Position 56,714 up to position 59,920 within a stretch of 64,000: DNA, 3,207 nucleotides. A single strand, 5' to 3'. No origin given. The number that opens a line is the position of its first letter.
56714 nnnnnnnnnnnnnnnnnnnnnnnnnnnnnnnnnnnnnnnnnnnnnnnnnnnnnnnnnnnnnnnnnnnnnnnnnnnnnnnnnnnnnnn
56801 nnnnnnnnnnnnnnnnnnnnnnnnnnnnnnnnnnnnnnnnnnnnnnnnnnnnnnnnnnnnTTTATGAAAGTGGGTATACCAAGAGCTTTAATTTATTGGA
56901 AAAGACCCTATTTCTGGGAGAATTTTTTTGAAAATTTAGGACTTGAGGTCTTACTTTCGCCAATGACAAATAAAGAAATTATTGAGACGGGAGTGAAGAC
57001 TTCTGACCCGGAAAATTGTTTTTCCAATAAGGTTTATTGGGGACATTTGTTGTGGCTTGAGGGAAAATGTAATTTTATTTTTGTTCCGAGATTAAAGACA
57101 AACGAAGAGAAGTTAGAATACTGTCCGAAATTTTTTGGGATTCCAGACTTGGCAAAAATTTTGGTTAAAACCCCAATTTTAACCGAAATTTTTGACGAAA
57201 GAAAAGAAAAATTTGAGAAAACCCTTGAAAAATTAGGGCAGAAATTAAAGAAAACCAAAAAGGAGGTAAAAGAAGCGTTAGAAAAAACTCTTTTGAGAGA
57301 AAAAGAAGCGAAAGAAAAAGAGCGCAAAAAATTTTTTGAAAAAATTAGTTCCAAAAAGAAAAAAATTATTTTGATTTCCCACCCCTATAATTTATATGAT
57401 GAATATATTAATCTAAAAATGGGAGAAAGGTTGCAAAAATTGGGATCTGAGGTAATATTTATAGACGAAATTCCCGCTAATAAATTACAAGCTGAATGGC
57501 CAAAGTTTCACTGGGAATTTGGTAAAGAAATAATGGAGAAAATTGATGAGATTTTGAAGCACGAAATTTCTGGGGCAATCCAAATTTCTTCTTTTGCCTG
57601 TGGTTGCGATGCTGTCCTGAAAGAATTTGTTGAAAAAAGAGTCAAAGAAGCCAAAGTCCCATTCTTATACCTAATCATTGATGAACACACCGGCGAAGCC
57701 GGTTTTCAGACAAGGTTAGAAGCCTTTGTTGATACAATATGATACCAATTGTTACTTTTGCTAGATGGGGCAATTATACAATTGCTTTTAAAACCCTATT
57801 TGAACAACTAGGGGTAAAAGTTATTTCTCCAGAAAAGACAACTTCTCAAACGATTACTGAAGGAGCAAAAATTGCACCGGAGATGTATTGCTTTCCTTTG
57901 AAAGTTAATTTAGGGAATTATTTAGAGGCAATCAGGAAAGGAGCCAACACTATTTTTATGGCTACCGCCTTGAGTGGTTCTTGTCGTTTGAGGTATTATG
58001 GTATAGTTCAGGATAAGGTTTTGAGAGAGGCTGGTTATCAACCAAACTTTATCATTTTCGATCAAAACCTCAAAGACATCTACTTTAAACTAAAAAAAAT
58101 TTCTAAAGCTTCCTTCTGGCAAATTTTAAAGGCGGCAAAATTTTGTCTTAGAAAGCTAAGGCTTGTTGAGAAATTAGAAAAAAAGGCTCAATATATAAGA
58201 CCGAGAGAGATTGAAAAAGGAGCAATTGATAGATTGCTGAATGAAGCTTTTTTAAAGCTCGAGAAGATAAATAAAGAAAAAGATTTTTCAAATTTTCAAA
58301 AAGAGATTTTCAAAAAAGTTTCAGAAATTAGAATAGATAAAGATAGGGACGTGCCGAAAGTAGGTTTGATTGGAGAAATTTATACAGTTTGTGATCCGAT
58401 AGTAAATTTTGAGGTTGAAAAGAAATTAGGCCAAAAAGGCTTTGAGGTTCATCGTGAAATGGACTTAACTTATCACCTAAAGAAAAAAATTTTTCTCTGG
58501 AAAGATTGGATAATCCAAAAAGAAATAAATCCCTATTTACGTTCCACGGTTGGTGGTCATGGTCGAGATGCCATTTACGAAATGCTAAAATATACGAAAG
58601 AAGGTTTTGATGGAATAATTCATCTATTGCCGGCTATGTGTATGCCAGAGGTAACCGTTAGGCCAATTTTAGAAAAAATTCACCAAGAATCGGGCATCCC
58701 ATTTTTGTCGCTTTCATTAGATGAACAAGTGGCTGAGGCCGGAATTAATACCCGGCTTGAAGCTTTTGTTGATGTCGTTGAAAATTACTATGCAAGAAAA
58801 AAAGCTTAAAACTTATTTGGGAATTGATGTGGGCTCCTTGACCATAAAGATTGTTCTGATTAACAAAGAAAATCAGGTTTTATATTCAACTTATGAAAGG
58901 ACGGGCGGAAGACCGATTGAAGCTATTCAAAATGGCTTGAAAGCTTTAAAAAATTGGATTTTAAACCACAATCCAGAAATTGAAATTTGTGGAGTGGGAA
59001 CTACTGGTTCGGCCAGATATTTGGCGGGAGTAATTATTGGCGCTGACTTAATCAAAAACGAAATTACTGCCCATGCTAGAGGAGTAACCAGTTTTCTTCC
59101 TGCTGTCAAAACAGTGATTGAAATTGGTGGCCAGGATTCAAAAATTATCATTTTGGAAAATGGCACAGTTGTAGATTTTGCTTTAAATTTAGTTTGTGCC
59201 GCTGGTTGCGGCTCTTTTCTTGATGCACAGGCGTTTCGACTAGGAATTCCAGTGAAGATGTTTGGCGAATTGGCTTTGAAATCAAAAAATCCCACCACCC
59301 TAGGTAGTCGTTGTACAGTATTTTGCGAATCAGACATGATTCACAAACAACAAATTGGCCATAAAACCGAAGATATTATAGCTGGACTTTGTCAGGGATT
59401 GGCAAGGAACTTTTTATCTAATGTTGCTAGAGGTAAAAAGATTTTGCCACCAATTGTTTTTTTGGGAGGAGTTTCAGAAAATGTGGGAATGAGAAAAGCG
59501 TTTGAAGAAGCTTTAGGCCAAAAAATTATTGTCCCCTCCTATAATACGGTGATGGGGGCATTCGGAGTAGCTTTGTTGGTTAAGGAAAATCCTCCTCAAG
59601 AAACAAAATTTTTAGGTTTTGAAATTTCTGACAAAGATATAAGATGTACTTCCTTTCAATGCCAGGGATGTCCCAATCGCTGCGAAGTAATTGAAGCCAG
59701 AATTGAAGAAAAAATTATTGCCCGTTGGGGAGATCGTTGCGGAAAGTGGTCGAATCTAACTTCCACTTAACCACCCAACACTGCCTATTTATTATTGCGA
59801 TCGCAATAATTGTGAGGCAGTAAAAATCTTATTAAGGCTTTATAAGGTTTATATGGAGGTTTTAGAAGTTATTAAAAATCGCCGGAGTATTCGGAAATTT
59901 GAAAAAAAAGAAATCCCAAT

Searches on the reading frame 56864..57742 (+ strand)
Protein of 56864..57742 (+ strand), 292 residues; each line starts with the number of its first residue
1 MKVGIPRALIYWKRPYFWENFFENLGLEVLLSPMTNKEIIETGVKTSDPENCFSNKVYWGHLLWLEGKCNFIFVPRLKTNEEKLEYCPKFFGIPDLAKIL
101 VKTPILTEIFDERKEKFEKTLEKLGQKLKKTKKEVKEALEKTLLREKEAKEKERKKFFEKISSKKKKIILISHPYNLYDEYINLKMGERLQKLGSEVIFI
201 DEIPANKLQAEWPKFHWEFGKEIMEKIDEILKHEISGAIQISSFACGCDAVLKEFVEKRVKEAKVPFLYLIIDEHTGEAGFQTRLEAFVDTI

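Call 9: search_protein_families(library=ncbifam, proteins=[window:56864-57742:+], max_evalue=0.001)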
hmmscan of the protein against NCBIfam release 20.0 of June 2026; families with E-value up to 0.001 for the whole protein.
window:56864-57742:+ (292 aa): 0 families

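Call 10: search_protein_families(library=pfam, proteins=[window:56864-57742:+], max_evalue=0.001)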
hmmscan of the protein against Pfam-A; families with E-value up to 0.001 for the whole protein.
window:56864-57742:+ (292 aa): 1 family
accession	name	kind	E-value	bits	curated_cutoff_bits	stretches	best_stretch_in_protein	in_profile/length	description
PF09989.15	DUF2229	-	2.8e-46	158.3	29.4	1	2-202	1-217/218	CoA enzyme activase uncharacterised domain (DUF2229)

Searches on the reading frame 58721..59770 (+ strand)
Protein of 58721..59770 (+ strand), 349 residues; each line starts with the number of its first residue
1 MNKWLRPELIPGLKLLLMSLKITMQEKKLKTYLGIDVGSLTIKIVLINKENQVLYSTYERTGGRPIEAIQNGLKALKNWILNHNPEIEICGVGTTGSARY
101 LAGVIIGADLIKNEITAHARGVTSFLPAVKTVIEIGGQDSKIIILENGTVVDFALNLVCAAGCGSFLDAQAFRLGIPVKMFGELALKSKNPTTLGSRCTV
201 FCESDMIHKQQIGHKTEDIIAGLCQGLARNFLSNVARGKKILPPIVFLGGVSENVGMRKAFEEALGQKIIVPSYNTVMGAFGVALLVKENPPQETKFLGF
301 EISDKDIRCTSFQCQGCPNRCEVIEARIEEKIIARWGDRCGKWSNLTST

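Call 61: search_protein_families(library=pfam, proteins=[window:58721-59770:+], max_evalue=0.001)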
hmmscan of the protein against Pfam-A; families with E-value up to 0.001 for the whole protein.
window:58721-59770:+ (349 aa): 1 family
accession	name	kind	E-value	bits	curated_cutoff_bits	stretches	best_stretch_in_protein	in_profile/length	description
PF01869.26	BcrAD_BadFG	-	4.4e-48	164.6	31.5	1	33-286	1-270/271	BadF/BadG/BcrA/BcrD ATPase family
